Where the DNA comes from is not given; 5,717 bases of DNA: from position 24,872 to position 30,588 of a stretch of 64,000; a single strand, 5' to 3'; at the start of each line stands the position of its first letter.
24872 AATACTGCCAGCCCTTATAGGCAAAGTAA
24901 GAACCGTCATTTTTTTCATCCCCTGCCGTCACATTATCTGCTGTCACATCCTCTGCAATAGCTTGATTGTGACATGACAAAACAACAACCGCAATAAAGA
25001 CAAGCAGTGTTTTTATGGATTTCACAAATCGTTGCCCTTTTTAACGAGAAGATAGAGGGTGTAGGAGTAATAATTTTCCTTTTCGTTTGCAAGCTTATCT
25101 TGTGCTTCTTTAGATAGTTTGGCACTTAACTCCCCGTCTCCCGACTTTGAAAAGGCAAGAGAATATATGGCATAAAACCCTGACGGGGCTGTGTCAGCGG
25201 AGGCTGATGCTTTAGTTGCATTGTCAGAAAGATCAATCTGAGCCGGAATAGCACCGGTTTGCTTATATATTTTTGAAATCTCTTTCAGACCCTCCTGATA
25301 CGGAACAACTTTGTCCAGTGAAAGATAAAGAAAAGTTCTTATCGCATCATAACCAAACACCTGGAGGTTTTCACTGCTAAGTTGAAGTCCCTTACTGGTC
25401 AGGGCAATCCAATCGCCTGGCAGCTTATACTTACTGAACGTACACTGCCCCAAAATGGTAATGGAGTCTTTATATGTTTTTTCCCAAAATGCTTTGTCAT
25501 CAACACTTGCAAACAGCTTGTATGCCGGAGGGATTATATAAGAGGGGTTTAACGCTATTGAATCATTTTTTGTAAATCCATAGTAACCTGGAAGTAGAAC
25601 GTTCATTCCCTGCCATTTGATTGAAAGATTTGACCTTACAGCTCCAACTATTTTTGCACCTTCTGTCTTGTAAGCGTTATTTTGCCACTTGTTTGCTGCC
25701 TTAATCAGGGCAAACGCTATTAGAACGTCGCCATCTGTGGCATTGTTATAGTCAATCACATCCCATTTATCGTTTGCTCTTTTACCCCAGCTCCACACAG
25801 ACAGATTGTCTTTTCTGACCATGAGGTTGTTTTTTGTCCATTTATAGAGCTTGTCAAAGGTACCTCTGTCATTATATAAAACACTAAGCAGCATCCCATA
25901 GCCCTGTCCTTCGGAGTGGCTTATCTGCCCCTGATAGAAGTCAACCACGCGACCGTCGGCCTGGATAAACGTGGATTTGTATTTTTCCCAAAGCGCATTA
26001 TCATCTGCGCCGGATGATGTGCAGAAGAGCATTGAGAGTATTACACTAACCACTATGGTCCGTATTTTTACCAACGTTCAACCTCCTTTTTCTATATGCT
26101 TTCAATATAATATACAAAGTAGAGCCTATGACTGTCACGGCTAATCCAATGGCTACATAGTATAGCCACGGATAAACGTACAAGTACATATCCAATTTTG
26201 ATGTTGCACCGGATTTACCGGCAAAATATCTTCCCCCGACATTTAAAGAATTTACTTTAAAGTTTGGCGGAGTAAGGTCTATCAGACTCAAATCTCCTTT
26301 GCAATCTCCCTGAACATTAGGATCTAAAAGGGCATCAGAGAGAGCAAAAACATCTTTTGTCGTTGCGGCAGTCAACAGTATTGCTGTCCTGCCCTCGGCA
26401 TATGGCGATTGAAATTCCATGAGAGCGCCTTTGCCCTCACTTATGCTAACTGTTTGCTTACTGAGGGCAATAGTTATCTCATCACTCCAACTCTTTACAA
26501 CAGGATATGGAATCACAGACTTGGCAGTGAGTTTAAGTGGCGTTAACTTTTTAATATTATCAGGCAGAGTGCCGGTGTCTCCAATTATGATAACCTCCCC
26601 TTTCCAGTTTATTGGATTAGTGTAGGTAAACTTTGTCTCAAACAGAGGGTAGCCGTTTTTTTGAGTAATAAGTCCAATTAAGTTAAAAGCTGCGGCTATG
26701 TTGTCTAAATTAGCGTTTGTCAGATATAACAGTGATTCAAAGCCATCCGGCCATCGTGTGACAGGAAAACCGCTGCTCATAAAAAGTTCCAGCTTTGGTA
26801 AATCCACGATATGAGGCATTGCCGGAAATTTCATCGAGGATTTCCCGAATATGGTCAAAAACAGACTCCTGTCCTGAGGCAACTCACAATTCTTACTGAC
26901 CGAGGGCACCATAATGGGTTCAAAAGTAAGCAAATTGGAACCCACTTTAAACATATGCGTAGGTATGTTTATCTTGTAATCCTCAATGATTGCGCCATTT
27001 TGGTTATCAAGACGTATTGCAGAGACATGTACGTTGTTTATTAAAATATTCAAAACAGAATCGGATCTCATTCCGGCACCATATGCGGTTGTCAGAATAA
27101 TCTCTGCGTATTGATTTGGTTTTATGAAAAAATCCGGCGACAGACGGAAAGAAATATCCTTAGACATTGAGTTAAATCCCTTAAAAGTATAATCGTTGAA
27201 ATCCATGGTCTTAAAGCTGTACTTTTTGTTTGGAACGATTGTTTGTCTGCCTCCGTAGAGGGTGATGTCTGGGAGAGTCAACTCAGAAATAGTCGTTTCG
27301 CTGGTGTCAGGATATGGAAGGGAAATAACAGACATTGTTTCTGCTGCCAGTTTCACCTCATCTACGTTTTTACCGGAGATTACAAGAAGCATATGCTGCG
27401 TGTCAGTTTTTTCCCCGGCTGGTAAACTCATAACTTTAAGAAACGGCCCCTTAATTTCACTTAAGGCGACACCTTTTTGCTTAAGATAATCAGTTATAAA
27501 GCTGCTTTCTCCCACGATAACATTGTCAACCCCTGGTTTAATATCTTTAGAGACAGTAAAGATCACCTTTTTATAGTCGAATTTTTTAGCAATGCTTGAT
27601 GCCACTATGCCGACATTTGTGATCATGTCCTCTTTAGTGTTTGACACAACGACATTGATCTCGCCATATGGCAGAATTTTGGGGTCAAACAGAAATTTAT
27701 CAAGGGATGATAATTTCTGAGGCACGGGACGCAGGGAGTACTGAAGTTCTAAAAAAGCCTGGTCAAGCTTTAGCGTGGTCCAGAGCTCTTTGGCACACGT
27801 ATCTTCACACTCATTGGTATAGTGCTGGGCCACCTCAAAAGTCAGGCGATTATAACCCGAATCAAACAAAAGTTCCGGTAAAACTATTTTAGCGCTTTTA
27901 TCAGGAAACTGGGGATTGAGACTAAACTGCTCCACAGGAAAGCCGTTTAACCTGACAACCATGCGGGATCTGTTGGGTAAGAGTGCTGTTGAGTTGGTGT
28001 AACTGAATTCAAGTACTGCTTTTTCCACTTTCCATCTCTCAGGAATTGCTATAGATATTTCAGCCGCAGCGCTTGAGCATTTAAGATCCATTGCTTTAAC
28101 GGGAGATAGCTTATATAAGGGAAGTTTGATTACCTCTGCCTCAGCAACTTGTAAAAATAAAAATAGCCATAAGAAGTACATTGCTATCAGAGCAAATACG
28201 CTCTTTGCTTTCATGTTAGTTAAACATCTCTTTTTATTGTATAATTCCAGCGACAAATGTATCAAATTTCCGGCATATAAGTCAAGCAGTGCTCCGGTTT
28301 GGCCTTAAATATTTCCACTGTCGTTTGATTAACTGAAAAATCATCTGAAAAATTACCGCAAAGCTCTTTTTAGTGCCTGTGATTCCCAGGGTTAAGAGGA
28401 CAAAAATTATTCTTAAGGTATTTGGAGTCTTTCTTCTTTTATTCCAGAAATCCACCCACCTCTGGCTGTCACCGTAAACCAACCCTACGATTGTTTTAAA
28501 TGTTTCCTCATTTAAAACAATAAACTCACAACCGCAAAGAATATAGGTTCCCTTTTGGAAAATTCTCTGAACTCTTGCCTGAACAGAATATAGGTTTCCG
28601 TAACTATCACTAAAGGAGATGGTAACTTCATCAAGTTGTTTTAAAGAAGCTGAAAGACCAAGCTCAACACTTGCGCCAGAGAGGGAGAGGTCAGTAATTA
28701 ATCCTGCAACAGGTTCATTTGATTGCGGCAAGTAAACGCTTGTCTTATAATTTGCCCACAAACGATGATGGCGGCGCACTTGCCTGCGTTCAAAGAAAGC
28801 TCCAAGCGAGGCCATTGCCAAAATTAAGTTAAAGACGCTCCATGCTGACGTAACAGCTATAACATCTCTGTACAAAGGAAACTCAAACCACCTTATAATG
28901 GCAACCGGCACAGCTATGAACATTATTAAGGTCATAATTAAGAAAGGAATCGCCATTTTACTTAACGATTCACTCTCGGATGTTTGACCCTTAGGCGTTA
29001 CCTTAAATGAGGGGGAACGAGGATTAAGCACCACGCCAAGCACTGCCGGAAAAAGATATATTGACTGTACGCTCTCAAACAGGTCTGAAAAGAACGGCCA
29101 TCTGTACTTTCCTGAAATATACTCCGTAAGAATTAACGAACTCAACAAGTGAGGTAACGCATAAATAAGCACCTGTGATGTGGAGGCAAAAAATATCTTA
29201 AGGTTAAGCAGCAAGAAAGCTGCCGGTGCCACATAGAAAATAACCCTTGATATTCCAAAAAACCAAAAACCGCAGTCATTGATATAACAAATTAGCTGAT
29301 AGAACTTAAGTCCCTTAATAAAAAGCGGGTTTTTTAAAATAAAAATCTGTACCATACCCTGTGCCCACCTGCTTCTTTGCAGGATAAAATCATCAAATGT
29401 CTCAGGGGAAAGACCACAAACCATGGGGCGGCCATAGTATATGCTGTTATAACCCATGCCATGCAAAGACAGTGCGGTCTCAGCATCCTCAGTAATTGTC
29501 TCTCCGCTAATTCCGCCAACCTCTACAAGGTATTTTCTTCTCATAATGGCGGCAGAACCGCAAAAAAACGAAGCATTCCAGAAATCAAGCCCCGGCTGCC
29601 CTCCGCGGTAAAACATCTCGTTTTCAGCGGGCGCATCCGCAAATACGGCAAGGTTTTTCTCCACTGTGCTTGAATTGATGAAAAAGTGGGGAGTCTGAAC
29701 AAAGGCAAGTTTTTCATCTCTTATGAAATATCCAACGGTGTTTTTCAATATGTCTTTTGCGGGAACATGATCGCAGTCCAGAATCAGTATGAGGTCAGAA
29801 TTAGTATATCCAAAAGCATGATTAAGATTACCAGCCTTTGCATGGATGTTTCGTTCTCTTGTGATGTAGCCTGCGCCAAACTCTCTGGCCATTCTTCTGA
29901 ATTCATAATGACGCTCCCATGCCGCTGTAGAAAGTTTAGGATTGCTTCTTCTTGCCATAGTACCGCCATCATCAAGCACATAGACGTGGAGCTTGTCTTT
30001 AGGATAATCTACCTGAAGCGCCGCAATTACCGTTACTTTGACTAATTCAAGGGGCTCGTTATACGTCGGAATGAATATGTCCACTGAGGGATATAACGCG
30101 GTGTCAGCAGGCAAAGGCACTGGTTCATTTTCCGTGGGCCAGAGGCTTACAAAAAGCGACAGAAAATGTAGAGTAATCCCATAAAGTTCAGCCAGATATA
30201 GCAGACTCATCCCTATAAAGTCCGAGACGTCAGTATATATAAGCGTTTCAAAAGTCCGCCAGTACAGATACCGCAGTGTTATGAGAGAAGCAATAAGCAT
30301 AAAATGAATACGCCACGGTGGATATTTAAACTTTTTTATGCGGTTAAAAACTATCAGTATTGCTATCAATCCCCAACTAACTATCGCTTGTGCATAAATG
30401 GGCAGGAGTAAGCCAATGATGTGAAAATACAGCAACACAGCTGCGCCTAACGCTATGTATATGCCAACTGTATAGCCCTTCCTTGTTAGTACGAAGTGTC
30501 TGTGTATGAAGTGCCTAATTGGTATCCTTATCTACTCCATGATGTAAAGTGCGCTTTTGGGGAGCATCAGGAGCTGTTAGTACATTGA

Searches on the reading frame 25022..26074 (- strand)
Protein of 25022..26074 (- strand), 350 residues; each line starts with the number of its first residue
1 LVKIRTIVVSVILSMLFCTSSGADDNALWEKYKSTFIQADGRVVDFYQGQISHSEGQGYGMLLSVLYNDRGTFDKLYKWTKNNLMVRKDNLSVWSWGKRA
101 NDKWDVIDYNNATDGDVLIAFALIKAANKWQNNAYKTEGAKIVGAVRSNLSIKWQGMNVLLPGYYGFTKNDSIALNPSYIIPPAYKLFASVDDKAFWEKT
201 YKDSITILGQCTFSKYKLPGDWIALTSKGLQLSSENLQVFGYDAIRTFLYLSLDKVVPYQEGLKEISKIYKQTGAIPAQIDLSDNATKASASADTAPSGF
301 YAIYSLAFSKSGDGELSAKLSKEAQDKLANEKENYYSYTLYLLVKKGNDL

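Call 36: search_protein_families(library=pfam, proteins=[window:25022-26074:-], max_evalue=0.00001)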
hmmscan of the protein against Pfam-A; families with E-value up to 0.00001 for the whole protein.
window:25022-26074:- (350 aa): 1 family
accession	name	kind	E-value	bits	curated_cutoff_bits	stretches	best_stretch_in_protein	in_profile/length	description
PF01270.23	Glyco_hydro_8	-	8.9e-68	229.3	24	1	5-345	5-336/341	Glycosyl hydrolases family 8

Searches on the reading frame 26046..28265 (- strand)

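Call 36: search_protein_families(library=pfam, proteins=[window:26046-28265:-], max_evalue=0.00001)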
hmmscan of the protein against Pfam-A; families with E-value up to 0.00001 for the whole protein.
window:26046-28265:- (739 aa): 1 family
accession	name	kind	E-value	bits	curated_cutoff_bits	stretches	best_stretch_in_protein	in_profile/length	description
PF03170.19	BcsB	-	2.6e-103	346.9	21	1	47-631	5-606/606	Bacterial cellulose synthase subunit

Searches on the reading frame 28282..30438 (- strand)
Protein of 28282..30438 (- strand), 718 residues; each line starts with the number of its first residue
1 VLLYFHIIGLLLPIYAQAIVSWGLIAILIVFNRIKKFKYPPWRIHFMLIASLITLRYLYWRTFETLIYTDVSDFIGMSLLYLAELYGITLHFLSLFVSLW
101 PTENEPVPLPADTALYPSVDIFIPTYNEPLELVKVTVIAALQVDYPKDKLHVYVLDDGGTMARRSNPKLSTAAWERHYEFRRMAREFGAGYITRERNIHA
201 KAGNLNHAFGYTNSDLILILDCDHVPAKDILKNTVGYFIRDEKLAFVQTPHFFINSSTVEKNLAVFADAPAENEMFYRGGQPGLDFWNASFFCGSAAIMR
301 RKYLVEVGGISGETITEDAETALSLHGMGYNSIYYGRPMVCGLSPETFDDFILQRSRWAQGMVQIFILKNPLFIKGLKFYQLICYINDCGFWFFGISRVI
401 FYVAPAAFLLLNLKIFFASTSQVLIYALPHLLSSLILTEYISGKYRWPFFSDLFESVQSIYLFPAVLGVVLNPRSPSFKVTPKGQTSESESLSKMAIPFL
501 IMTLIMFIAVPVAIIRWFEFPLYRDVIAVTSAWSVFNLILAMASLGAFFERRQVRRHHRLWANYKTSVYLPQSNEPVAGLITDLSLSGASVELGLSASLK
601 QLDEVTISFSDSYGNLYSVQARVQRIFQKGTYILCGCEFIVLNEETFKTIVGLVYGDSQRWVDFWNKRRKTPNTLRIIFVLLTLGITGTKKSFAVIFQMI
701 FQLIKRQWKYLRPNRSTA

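Call 36: search_protein_families(library=pfam, proteins=[window:28282-30438:-], max_evalue=0.00001)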
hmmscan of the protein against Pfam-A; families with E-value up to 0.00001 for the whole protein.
window:28282-30438:- (718 aa): 6 families
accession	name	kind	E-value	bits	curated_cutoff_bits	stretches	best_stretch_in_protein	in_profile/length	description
PF13632.12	Glyco_trans_2_3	-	1.8e-20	74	27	1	216-410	1-174/198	Glycosyl transferase family group 2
PF00535.33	Glycos_transf_2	-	5.7e-18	65.9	23.3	1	121-306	2-166/168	Glycosyl transferase family 2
PF13641.12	Glyco_tranf_2_3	-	6.6e-18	66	27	1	117-361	1-230/230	Glycosyltransferase like family 2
PF03552.20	Cellulose_synt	-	1.8e-16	60.3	24.7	1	306-438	414-550/722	Cellulose synthase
PF07238.19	PilZ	-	6.3e-13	49.4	22.5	1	553-655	1-101/102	PilZ domain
PF13506.12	Glyco_transf_21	-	4.9e-09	36.3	21.7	1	196-359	13-173/174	Glycosyl transferase family 21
